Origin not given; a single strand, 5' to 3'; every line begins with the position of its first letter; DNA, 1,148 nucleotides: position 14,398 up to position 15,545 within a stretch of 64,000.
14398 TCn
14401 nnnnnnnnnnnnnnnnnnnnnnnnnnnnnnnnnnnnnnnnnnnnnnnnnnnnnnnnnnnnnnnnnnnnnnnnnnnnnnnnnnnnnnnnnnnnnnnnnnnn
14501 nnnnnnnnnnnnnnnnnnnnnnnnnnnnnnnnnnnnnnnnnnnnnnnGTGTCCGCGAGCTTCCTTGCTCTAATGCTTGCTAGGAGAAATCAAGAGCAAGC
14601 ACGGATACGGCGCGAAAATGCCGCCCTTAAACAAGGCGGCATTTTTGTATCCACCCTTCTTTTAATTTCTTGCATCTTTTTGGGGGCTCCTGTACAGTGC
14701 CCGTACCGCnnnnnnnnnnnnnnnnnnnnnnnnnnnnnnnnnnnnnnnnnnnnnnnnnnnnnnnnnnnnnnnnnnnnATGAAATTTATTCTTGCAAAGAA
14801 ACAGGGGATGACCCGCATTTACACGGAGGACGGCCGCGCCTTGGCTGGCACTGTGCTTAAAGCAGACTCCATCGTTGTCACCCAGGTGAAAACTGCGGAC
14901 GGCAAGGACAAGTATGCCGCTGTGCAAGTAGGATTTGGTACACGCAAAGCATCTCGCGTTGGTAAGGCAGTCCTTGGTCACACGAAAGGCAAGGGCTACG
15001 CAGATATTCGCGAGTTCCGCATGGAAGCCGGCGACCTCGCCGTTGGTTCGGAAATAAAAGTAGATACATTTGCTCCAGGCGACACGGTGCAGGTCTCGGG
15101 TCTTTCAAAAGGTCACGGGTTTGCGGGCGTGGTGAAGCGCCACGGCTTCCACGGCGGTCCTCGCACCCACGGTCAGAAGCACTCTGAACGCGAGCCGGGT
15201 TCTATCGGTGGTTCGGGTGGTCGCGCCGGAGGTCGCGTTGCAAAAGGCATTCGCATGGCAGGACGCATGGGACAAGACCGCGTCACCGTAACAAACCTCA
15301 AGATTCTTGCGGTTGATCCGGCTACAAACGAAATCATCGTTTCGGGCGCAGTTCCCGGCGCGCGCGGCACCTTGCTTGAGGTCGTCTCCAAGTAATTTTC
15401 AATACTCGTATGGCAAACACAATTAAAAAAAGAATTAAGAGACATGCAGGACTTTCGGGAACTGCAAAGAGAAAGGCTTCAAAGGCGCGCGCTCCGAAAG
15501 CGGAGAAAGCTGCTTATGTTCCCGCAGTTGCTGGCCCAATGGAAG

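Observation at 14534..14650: Candidate ~100-nt small RNA with its own TATAAT and terminator between rpsJ and rplC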

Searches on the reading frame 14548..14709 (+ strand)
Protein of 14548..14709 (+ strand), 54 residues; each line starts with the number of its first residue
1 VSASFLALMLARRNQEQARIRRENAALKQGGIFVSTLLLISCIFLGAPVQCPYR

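Call 33: find_homologous_proteins(query=window:14548-14709:+, max_evalue=0.001)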
Query seq(54 aa): no candidate shares three 5-residue words with the query. No homologue found.
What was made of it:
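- On Small protein or type I toxin gene: No homologue was found (call 33).
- No homologue shares even three 5-residue words with it among 5.8 billion proteins (call 33).
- Tried and rejected: The + strand 54-aa ORF has no relatives (call 33).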

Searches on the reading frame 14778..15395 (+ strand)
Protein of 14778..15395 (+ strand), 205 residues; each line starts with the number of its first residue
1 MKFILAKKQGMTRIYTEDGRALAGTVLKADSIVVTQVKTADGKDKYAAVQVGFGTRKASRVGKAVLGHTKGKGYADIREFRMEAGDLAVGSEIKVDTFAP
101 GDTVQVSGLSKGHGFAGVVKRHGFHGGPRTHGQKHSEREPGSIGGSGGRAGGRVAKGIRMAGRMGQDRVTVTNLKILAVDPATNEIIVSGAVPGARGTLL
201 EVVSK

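Call 11: find_related_loci(query=window:14778-15395:+, collection=genome_contigs, flank=3000)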
Query window:14778-15395:+ (205 aa) in genome_contigs; peptide patterns used: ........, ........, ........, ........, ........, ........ (x = any residue, [..] = any of these).
600 stretches matched a pattern (row limit reached: there are more); 547 encode a relative of the query (tblastn E <= 1e-3); the best 80 are kept; 80 distinct loci.
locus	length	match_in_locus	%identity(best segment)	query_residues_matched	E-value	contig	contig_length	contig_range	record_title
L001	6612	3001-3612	77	1-205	1e-90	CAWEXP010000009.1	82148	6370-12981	MAG: Candidatus Kaiserbacteria bacterium isolate MFD04780.bin.1.84 genome assembly, contig: contig_36278, whole genome s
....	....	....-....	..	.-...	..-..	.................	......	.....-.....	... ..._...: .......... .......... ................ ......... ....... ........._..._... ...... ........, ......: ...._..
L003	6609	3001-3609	77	1-204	1e-85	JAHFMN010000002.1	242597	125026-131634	MAG: Candidatus Kaiserbacteria bacterium isolate nzgw458 NODE_29_length_242598_cov_7.204127, whole genome shotgun sequen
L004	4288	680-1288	74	1-204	5e-84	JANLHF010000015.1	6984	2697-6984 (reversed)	MAG: Patescibacteria group bacterium isolate P6-10 k99_355899, whole genome shotgun sequence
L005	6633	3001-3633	74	1-204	3e-84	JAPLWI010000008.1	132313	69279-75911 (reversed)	MAG: Candidatus Kaiserbacteria bacterium isolate LacPavin_0920_WC90_MAG_48_13 LacPavin_0920_WC90_scaffold_567696, whole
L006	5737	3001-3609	77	1-204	9e-84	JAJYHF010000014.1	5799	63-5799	MAG: bacterium isolate DBS1-3.bin45 NODE_31812_length_5799_cov_1.375, whole genome shotgun sequence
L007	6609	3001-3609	74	1-204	2e-83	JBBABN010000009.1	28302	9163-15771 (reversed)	MAG: Candidatus Paceibacterota bacterium isolate SO_2017_LW1_21 NODE_1201_length_28302_cov_1.151198_LW64-88_2017, whole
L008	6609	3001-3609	74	1-204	5e-83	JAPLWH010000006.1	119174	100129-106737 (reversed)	MAG: Candidatus Kaiserbacteria bacterium isolate LacPavin_0818_WC50_MAG_53_14 LacPavin_0818_WC50_scaffold_156335, whole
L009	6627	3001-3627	72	1-204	8e-83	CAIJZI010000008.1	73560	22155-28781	uncultured bacterium isolate AlinenLipids_bin-0397 genome assembly, contig: bin-0397:8/9, whole genome shotgun sequence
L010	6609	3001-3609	74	1-204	9e-83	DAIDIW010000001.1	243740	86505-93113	MAG TPA_asm: Candidatus Kaiserbacteria bacterium isolate clean371 k141_502389, whole genome shotgun sequence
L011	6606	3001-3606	75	1-203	2e-82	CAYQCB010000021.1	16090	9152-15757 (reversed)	MAG TPA_asm: uncultured Candidatus Saccharibacteria bacterium isolate SRP193066_co1_87 genome assembly, contig: NODE_342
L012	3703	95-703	74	1-204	1e-82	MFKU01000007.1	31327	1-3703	MAG: Candidatus Kaiserbacteria bacterium RIFCSPHIGHO2_01_FULL_53_31 rifcsphigho2_01_scaffold_2426, whole genome shotgun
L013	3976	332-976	71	2-204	1e-82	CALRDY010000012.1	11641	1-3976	MAG: Candidatus Nomurabacteria bacterium isolate LH-02apr19-231 genome assembly, contig: LH-02apr19-C12737, whole genome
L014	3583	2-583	79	11-205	2e-82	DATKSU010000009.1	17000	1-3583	MAG TPA_asm: Candidatus Paceibacterota bacterium isolate SMAG_U14062 k141_1267880, whole genome shotgun sequence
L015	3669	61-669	69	1-205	3e-81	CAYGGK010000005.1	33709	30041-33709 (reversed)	MAG TPA_asm: uncultured Candidatus Saccharibacteria bacterium isolate ERP113451_co3_264 genome assembly, contig: NODE_87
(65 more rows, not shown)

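Call 17: find_homologous_proteins(query=window:14778-15395:+, max_evalue=1e-40)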
Query window:14778-15395:+ (205 aa): 7281 proteins with E <= 1e-40 among 8000 candidates; the best 120 are listed.
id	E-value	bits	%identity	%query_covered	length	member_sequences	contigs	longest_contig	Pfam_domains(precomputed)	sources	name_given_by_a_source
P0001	5.0e-112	390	89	99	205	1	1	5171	PF00297.29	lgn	-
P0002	9.6e-112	389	90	99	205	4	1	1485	PF00297.29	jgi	jgi:large subunit ribosomal protein L3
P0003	1.4e-109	382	90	99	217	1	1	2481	PF00297.29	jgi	jgi:large subunit ribosomal protein L3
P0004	1.4e-108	379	88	99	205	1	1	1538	PF00297.29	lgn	-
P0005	3.3e-108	378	90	99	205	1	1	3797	PF00297.29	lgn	-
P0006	2.9e-107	375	85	100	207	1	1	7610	PF00297.29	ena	-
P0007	7.1e-107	374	87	99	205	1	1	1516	PF00297.29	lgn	-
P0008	2.2e-105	369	87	99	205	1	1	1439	PF00297.29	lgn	-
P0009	2.0e-103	362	86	100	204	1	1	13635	PF00297.29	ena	-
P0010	2.4e-103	362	85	99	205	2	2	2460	PF00297.29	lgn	-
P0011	2.3e-102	359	85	100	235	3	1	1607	PF00297.29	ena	-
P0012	1.9e-95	336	78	100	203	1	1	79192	PF00297.29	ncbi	-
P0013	6.8e-95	334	78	100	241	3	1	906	PF00297.29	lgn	-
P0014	4.6e-93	328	76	100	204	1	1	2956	PF00297.29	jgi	jgi:large subunit ribosomal protein L3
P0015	1.2e-92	327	78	100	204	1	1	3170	PF00297.29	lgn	-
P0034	1.3e-90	321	77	100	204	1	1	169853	PF00297.29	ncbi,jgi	ncbi:MAG: 50S ribosomal protein L3 [Minisyncoccia bacterium]|jgi:large subunit ribosomal protein L3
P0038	3.0e-90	319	76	100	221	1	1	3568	PF00297.29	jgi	jgi:large subunit ribosomal protein L3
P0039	3.5e-90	319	77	100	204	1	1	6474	PF00297.29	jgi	jgi:large subunit ribosomal protein L3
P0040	4.1e-90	319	76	100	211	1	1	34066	PF00297.29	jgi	jgi:large subunit ribosomal protein L3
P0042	5.2e-90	319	77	100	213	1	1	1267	PF00297.29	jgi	jgi:large subunit ribosomal protein L3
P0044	8.3e-90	318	78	100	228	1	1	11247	PF00297.29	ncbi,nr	ncbi:MAG: 50S ribosomal protein L3 [Candidatus Kaiserbacteria bacterium]|nr:50S ribosomal protein L3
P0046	9.5e-90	318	76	100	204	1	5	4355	PF00297.29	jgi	jgi:large subunit ribosomal protein L3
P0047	1.0e-89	318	75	100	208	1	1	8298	PF00297.29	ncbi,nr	ncbi:50S ribosomal protein L3 [Candidatus Kaiserbacteria bacterium]|nr:50S ribosomal protein L3 [Can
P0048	1.0e-89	318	75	100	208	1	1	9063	PF00297.29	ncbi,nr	ncbi:50S ribosomal protein L3 [Candidatus Kaiserbacteria bacterium]|nr:50S ribosomal protein L3 [Can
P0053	2.5e-89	316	76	99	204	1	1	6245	PF00297.29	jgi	jgi:large subunit ribosomal protein L3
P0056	3.4e-89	316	75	100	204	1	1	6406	PF00297.29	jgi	jgi:large subunit ribosomal protein L3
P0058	3.9e-89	316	76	100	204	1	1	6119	PF00297.29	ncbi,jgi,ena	jgi:large subunit ribosomal protein L3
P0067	7.5e-89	315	72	100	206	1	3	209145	PF00297.29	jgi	jgi:large subunit ribosomal protein L3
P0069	8.7e-89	315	75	100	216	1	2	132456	PF00297.29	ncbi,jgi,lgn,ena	jgi:large subunit ribosomal protein L3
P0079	2.0e-88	313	75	100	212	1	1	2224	PF00297.29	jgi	jgi:large subunit ribosomal protein L3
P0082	2.1e-88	313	76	100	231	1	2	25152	PF00297.29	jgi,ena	jgi:large subunit ribosomal protein L3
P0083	2.1e-88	313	75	100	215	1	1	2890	PF00297.29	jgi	jgi:large subunit ribosomal protein L3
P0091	3.1e-88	313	74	100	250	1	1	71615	PF00297.29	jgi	jgi:large subunit ribosomal protein L3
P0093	3.2e-88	313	74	100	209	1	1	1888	PF00297.29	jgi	jgi:large subunit ribosomal protein L3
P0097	3.9e-88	312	76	100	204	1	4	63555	PF00297.29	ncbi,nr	ncbi:MAG: 50S ribosomal protein L3 [Patescibacteria group bacterium]|nr:50S ribosomal protein L3 [Pa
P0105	6.2e-88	312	75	100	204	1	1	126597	PF00297.29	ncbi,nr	ncbi:MAG TPA: 50S ribosomal protein L3 [Candidatus Paceibacterota bacterium]|nr:50S ribosomal protei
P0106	6.2e-88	312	77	100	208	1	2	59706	PF00297.29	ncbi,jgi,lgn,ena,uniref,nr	ncbi:50S ribosomal protein L3 [Candidatus Kaiserbacteria bacterium CG10_big_fil_rev_8_21_14_0_10_56_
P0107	6.4e-88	312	75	100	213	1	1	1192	PF00297.29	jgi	jgi:large subunit ribosomal protein L3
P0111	8.5e-88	311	75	100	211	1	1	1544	PF00297.29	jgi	jgi:large subunit ribosomal protein L3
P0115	1.0e-87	311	76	99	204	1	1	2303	PF00297.29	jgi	jgi:large subunit ribosomal protein L3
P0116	1.0e-87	311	77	100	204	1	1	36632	PF00297.29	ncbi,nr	ncbi:MAG: 50S ribosomal protein L3 [Patescibacteria group bacterium]|nr:50S ribosomal protein L3 [Pa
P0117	1.0e-87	311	75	100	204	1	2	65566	PF00297.29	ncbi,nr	ncbi:MAG: 50S ribosomal protein L3 [Parcubacteria group bacterium 21-58-10]|nr:MAG: 50S ribosomal pr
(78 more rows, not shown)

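Call 19: find_encoding_contigs(protein=P0001, flank=3000, max_places=3)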
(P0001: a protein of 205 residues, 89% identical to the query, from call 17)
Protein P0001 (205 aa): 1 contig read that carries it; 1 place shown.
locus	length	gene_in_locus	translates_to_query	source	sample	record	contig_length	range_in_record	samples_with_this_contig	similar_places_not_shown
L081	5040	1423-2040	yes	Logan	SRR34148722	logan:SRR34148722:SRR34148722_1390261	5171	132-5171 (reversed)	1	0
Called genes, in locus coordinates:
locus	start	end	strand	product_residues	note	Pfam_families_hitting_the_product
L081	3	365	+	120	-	?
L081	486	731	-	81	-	-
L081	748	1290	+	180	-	-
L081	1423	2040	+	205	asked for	PF00297:Ribosomal_L3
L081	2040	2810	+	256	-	PF00573:Ribosomal_L4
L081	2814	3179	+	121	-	PF00276:Ribosomal_L23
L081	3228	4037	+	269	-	PF00181:Ribosomal_L2_N, PF03947:Ribosomal_L2_C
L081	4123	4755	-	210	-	-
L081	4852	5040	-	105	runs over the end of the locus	?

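Call 20: find_encoding_contigs(protein=P0005, flank=3000, max_places=3)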
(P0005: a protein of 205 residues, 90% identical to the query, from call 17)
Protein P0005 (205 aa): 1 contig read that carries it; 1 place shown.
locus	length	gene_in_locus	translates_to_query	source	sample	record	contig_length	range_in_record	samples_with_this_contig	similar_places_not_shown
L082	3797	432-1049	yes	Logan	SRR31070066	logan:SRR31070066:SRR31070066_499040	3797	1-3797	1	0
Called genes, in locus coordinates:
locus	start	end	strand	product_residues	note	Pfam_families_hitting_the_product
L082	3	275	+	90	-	?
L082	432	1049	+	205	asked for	PF00297:Ribosomal_L3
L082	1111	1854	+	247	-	PF00573:Ribosomal_L4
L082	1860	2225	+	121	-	PF00276:Ribosomal_L23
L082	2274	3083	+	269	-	PF00181:Ribosomal_L2_N, PF03947:Ribosomal_L2_C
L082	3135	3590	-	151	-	-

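Call 21: find_encoding_contigs(protein=P0003, flank=3000, max_places=3)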
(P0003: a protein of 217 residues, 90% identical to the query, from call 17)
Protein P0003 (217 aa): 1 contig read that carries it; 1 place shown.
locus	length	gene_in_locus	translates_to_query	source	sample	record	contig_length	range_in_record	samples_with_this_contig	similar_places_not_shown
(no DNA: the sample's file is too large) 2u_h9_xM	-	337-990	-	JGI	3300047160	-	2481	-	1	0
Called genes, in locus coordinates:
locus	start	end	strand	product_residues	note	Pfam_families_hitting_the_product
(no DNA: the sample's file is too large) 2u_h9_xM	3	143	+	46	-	?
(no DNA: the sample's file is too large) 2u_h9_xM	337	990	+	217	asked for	PF00297:Ribosomal_L3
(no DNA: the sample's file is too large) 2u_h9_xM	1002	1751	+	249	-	PF00573:Ribosomal_L4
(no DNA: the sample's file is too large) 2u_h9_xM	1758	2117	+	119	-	PF00276:Ribosomal_L23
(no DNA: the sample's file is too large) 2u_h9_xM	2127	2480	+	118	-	?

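Call 22: find_encoding_contigs(protein=P0006, flank=3000, max_places=3)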
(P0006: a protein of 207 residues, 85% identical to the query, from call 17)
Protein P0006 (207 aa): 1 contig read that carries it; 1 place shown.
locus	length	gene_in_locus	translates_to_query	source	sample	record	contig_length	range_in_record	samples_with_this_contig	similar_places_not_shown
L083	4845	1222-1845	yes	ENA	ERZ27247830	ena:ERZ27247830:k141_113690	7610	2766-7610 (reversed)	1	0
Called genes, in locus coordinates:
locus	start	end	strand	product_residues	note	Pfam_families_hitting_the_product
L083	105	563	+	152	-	PF07681:DoxX, PF04173:DoxD (faint)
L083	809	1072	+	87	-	PF15738:YafQ_toxin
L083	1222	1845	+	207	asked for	PF00297:Ribosomal_L3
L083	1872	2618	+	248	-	PF00573:Ribosomal_L4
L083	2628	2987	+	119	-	PF00276:Ribosomal_L23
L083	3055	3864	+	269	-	PF00181:Ribosomal_L2_N, PF03947:Ribosomal_L2_C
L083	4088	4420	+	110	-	PF00203:Ribosomal_S19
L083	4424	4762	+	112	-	PF00237:Ribosomal_L22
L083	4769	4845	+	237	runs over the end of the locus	PF07650:KH_2, PF00189:Ribosomal_S3_C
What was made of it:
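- In L083, DoxX and YafQ genes lie upstream of rplC, with no S10 gene found in that locus (call 22).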

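Call 23: find_encoding_contigs(protein=P0009, flank=3000, max_places=3)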
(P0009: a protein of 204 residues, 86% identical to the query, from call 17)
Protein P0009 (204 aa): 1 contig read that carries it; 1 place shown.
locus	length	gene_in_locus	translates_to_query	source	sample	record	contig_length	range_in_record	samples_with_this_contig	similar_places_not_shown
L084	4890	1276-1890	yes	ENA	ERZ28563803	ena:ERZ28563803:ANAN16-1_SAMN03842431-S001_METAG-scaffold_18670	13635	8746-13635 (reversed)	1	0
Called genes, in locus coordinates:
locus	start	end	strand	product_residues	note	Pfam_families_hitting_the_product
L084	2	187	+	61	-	?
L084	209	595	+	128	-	PF00338:Ribosomal_S10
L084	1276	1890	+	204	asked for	PF00297:Ribosomal_L3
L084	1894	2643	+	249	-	PF00573:Ribosomal_L4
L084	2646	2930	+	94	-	PF00276:Ribosomal_L23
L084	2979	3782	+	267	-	PF00181:Ribosomal_L2_N, PF03947:Ribosomal_L2_C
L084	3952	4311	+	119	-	PF00203:Ribosomal_S19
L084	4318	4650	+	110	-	PF00237:Ribosomal_L22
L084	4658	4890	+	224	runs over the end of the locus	PF07650:KH_2, PF00189:Ribosomal_S3_C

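Call 27: list_cluster_members(proteins=[window:14778-15392:+, P0002])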
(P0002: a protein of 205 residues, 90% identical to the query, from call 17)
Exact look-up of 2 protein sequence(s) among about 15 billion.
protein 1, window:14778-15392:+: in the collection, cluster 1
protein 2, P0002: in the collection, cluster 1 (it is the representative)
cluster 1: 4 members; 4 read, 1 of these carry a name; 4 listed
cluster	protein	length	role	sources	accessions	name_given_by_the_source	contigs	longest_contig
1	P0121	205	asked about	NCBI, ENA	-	-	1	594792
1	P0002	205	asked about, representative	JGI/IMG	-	large subunit ribosomal protein L3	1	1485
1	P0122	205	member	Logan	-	-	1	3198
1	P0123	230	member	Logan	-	-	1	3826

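Call 28: find_encoding_contigs(protein=P0122, flank=3000, max_places=3)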
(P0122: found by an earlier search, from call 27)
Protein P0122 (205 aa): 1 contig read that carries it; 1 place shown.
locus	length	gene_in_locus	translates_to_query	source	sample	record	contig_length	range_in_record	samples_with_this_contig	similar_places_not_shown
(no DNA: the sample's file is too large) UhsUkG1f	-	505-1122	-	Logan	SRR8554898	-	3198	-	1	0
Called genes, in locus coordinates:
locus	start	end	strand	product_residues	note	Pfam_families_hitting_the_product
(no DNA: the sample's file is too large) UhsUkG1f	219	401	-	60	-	-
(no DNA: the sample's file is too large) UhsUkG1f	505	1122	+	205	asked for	PF00297:Ribosomal_L3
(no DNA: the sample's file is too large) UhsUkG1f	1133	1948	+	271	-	PF00573:Ribosomal_L4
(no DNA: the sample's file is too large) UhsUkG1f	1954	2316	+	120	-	PF00276:Ribosomal_L23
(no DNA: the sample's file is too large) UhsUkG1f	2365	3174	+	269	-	PF00181:Ribosomal_L2_N, PF03947:Ribosomal_L2_C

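Call 29: find_encoding_contigs(protein=P0123, flank=3000, max_places=3)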
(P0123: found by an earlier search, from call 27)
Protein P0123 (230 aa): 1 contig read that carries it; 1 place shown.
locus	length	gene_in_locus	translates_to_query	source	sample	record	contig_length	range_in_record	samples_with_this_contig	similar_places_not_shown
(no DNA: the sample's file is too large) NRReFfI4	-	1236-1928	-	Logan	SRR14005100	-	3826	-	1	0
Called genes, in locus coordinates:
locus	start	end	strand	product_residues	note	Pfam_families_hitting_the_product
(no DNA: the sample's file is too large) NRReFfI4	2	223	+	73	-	?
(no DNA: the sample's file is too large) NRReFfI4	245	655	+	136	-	PF00338:Ribosomal_S10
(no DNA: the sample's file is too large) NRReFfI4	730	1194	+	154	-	-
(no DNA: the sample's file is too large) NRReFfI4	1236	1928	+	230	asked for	PF00297:Ribosomal_L3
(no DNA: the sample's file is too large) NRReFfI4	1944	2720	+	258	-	PF00573:Ribosomal_L4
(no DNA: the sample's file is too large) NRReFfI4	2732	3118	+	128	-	PF00276:Ribosomal_L23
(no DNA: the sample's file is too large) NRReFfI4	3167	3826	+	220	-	?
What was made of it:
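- No DNA was available for the two relatives at 94% (calls 28, 29).
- Tried and rejected: DNA for the two closest relatives (L3 94% identical) could not be fetched, so only their gene maps were used (calls 28, 29).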

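Call 30: find_encoding_contigs(protein=P0002, flank=3000, max_places=3)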
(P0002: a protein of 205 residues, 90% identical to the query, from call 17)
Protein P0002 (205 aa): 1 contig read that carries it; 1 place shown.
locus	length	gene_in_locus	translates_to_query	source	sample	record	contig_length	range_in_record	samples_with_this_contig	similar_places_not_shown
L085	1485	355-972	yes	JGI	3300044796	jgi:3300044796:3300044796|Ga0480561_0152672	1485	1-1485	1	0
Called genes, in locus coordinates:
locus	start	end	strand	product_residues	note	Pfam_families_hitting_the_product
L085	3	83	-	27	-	?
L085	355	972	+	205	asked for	PF00297:Ribosomal_L3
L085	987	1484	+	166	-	?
